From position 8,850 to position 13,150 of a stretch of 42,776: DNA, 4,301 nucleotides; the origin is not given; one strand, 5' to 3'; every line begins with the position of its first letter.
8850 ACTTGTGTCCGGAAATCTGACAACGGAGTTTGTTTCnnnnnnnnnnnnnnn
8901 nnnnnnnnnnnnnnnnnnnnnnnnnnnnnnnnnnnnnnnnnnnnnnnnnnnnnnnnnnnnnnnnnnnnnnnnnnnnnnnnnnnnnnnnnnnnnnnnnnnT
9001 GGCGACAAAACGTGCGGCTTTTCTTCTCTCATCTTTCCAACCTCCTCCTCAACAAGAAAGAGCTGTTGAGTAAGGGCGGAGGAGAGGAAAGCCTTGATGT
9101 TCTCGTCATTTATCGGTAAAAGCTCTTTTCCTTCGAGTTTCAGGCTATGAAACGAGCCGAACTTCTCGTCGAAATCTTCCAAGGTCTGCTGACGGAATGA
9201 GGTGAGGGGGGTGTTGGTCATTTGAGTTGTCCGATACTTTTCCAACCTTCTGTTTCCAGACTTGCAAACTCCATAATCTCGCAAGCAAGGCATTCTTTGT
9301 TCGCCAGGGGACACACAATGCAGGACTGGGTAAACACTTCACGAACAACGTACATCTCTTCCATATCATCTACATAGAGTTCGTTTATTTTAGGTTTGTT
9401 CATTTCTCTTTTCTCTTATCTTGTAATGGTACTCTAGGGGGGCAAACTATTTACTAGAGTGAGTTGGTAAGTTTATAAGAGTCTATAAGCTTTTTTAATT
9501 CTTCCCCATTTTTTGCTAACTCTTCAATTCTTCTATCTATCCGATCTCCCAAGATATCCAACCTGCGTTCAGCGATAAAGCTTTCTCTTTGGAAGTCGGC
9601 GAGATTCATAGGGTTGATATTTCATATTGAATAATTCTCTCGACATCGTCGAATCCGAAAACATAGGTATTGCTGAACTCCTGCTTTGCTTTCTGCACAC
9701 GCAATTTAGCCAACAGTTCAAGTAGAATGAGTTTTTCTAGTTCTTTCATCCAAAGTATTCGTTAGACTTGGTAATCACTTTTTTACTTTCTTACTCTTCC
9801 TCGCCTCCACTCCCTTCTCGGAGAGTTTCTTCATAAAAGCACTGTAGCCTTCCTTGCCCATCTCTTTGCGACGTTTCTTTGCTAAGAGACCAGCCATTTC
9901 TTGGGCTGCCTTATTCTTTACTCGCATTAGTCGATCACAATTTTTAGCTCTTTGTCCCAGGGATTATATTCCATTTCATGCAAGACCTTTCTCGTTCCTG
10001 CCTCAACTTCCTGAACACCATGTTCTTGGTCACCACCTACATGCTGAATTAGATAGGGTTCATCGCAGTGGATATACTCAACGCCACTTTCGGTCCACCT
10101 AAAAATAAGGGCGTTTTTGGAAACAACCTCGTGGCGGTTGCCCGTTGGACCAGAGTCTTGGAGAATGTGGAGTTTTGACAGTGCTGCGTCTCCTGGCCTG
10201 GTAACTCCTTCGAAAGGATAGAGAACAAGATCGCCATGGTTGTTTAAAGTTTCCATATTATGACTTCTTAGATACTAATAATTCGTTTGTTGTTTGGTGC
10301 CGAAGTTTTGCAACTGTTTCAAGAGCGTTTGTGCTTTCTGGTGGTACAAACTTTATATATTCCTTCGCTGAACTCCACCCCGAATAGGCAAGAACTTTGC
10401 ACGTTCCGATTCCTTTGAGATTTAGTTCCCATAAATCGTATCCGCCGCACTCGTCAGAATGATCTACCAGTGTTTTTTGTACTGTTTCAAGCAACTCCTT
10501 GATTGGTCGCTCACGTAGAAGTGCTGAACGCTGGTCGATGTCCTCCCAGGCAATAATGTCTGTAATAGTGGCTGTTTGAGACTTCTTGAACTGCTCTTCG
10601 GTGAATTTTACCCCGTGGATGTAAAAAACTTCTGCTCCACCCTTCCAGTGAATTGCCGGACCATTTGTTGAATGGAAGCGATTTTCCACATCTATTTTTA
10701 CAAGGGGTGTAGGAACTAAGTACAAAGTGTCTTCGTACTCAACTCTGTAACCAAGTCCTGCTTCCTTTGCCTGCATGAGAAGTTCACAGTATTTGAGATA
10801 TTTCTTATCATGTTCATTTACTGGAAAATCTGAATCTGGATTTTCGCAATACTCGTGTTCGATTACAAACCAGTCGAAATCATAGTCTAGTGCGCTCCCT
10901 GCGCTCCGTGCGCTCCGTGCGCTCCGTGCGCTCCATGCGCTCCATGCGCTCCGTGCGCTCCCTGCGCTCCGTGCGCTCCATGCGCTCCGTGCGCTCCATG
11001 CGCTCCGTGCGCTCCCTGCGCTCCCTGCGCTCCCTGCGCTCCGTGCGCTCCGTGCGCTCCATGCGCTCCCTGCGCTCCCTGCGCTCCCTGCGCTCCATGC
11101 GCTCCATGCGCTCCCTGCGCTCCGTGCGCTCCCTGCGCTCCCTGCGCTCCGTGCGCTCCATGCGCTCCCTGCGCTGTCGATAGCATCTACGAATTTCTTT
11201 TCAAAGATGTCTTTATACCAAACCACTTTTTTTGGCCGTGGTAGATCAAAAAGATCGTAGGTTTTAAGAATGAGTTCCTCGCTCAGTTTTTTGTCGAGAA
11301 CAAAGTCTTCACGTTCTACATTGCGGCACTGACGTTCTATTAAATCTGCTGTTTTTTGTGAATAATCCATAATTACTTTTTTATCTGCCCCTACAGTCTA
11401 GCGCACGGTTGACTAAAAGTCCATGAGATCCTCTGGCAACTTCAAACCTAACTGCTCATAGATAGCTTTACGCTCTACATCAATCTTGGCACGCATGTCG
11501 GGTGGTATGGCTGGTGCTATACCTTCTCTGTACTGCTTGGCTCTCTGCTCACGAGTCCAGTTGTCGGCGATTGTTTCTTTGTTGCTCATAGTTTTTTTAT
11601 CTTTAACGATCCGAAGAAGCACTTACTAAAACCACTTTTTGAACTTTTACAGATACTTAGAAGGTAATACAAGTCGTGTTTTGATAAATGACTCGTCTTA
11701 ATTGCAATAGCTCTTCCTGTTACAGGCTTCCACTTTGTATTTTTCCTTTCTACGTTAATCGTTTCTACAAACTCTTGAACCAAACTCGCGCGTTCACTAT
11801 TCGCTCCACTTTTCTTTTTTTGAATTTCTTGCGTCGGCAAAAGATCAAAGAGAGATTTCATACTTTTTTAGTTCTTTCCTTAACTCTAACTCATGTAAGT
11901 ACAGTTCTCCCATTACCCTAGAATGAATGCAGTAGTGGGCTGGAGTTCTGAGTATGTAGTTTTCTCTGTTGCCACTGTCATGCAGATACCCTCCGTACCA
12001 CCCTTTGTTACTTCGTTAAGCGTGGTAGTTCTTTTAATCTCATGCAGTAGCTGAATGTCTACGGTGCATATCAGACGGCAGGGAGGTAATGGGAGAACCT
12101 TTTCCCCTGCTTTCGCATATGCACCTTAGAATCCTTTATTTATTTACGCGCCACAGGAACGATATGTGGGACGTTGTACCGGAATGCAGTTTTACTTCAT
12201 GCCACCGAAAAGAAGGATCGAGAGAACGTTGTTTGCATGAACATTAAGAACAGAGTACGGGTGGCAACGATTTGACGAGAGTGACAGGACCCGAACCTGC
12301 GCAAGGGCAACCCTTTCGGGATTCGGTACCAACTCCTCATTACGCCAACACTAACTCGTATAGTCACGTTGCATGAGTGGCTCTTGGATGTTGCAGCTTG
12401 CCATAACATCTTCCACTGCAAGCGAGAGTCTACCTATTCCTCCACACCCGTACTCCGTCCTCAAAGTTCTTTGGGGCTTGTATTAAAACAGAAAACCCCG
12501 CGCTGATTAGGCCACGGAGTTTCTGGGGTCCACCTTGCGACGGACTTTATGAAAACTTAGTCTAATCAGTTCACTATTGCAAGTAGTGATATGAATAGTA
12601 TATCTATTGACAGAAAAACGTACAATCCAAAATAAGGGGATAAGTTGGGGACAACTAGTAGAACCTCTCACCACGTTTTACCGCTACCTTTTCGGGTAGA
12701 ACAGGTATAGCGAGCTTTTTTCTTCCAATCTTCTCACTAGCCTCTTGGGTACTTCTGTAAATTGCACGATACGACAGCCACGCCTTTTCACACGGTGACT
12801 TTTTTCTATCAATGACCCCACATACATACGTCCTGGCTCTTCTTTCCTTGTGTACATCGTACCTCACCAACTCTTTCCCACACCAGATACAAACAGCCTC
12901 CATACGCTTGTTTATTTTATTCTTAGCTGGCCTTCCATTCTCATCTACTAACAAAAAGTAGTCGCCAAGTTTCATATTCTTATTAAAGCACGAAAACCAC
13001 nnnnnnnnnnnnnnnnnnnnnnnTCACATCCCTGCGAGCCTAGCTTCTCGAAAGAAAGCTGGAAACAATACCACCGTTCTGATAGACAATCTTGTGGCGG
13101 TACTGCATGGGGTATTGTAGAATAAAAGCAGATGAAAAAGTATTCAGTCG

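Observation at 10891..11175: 31 tandem 9-bp units that are invariant except for one three-state base, encoding S-A-[G/W/R] inside a 370-aa protein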

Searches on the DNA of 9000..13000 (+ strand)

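Call 8: search_dna_similar(query=window:9000-13000:+, collection=phages, mode=distant, max_rows=20)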
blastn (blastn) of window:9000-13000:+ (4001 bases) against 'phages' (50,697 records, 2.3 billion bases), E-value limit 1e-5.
No match.

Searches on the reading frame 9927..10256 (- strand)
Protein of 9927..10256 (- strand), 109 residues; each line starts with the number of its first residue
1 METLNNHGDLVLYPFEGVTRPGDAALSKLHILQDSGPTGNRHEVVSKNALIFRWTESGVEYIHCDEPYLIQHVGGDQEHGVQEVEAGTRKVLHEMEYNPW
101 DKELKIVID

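Call 25: search_protein_families(library=pfam, proteins=[window:9927-10256:-], max_evalue=0.01)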
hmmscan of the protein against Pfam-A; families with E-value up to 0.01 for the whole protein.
window:9927-10256:- (109 aa): 0 families

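Call 26: search_protein_families(library=phrogs, proteins=[window:9927-10256:-], max_evalue=0.01)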
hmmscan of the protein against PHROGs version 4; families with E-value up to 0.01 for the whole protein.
window:9927-10256:- (109 aa): 0 families

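Call 59: search_solved_structures(query=window:9927-10256:-, max_evalue=10)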
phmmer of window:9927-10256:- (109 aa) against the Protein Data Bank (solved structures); distinct sequences matched with E-value up to 10: 0.

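Call 60: search_protein_families(library=pfam, proteins=[window:9927-10256:-], max_evalue=1)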
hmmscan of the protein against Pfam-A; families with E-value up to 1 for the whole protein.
window:9927-10256:- (109 aa): 0 families

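Call 65: find_homologous_proteins(query=window:9927-10256:-, max_evalue=0.001)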
Query window:9927-10256:- (109 aa): 78 proteins with E <= 0.001 among 79 candidates.
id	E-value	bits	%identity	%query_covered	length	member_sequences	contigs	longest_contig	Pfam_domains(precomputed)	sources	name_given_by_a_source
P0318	2.8e-69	248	100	100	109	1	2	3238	-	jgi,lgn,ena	-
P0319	6.8e-52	192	78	98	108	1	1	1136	-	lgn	-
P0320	3.0e-47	177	72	100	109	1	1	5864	-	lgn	-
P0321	3.8e-45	171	70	100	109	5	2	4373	-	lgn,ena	-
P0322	6.9e-45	170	69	100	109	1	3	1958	-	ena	-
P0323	5.4e-44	167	69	97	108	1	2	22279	-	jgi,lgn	-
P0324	1.1e-43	166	67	100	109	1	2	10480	-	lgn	-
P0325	1.2e-43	166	71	97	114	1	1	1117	-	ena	-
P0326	1.3e-43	166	68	97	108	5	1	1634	-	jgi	-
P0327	2.0e-43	165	70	97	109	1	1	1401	-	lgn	-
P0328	2.6e-43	165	66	100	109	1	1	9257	-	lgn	-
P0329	2.7e-43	165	69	100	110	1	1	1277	-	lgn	-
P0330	5.5e-43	164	68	97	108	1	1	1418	-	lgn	-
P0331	6.6e-43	163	68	97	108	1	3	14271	-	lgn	-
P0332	9.8e-43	163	69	97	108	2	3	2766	-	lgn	-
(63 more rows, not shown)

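Call 74: predict_structure(alignment_id=A4)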
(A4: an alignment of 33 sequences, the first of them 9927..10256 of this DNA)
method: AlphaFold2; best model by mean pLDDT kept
length: 109 residues; sequences in the alignment: 33
mean_pLDDT: 91.2   pTM: 0.81
mean pLDDT of the five models: 91.2, 90.5, 89.5, 84.6, 83.0
residues with pLDDT >= 90: 78; 70-90: 26; 50-70: 5; < 50: 0
segments of 3 or more residues with pLDDT < 50: none
pLDDT, mean of each block of 10 residues (from residue 1): 86 90 96 89 96 95 97 79 96 92 86
secondary structure, 60 per line:
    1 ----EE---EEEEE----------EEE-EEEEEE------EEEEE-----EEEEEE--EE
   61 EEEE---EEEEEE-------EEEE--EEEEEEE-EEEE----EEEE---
elements in order: E10-14 E25-27 E29-34 E41-45 E51-56 E59-64 E68-73 E81-84 E87-93 E95-98 E103-106

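Call 76: fold_search(model_id=the predicted structure, library=pdb)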
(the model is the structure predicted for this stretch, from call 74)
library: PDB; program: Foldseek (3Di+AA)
matches with E <= 10: 386; with E <= 0.001: 0
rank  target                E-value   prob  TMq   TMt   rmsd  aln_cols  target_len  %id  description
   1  4rth_A                3.6e-01  0.07  0.14  0.12  10.4        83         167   11  The crystal structure of PsbP from Zea mays (released 2015-03-11)
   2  7bjt_A                5.5e-01  0.08  0.16  0.05  15.4       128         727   13  Structure-function analysis of a new PL17 oligoalginate lyase from the marine bacterium Zobellia galactanivorans DsijT (released 2021-07-14)
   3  6w4q_A                5.5e-01  0.05  0.16  0.05  14.4       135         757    8  Crystal structure of full-length tailspike protein 2 (TSP2, ORF211) ) from Escherichia coli O157:H7 bacteriophage CAB1 (released 2021-01-20)
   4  2r1d_D                6.1e-01  0.04  0.16  0.11  16.2       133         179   10  Crystal structure of rat neurexin 1beta in the Ca2+ containing form (released 2008-04-01)
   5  8bss_MODEL_1_A        6.4e-01  0.08  0.19  0.18  16.6       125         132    9  Solution Structure of thanatin-like derivative 5 in complex with E. coli LptA mutant Q62L (released 2023-06-07)
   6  7bm6_A                6.4e-01  0.07  0.16  0.05  15.4       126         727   13  Structure-function analysis of a new PL17 oligoalginate lyase from the marine bacterium Zobellia galactanivorans DsijT (released 2021-07-14)
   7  1s2b                  8.4e-01  0.04  0.14  0.10  14.1       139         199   11  Structure of SCP-B the first member of the Eqolisin family of Peptidases to have its structure determined (released 2004-04-27)
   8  3byw_H                9.8e-01  0.06  0.20  0.15  14.8       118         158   12  Crystal structure of an extracellular domain of arabinofuranosyltransferase from Corynebacterium diphtheriae (released 2008-02-19)
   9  2ifr_A                9.8e-01  0.05  0.16  0.11  14.4       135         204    8  Crystal structure of Scytalido-glutamic peptidase with a peptide based transition state analog (released 2006-10-03)
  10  5mc9_A                1.1e+00  0.04  0.17  0.05  16.5       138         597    7  Crystal structure of the heterotrimeric integrin-binding region of laminin-111 (released 2017-02-08)
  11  5w6p_F                1.2e+00  0.03  0.16  0.05  14.0       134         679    7  Crystal structure of Bacteriophage CBA120 tailspike protein 2 enzymatically active domain (TSP2dN, orf211) (released 2018-10-24)
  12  7kd9_E                1.3e+00  0.13  0.24  0.13  17.1        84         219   10  Crystal Structure of Gallic Acid Decarboxylase from Arxula adeninivorans (released 2021-02-17)
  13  7fwi_A                1.3e+00  0.02  0.12  0.11  12.4        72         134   14  Crystal Structure of human FABP5 in complex with 2-(indole-1-carbonylamino)benzoic acid, i.e. SMILES c12N(C(=O)Nc3c(cc (released 2023-06-14)
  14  7jmv                  1.3e+00  0.11  0.22  0.12  15.9        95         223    9  Crystal structure of the pea pathogenicity protein 2 from Madurella mycetomatis complexed with 4-nitrocatechol (released 2021-02-17)
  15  3byw_B                1.3e+00  0.06  0.20  0.15  15.1       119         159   13  Crystal structure of an extracellular domain of arabinofuranosyltransferase from Corynebacterium diphtheriae (released 2008-02-19)
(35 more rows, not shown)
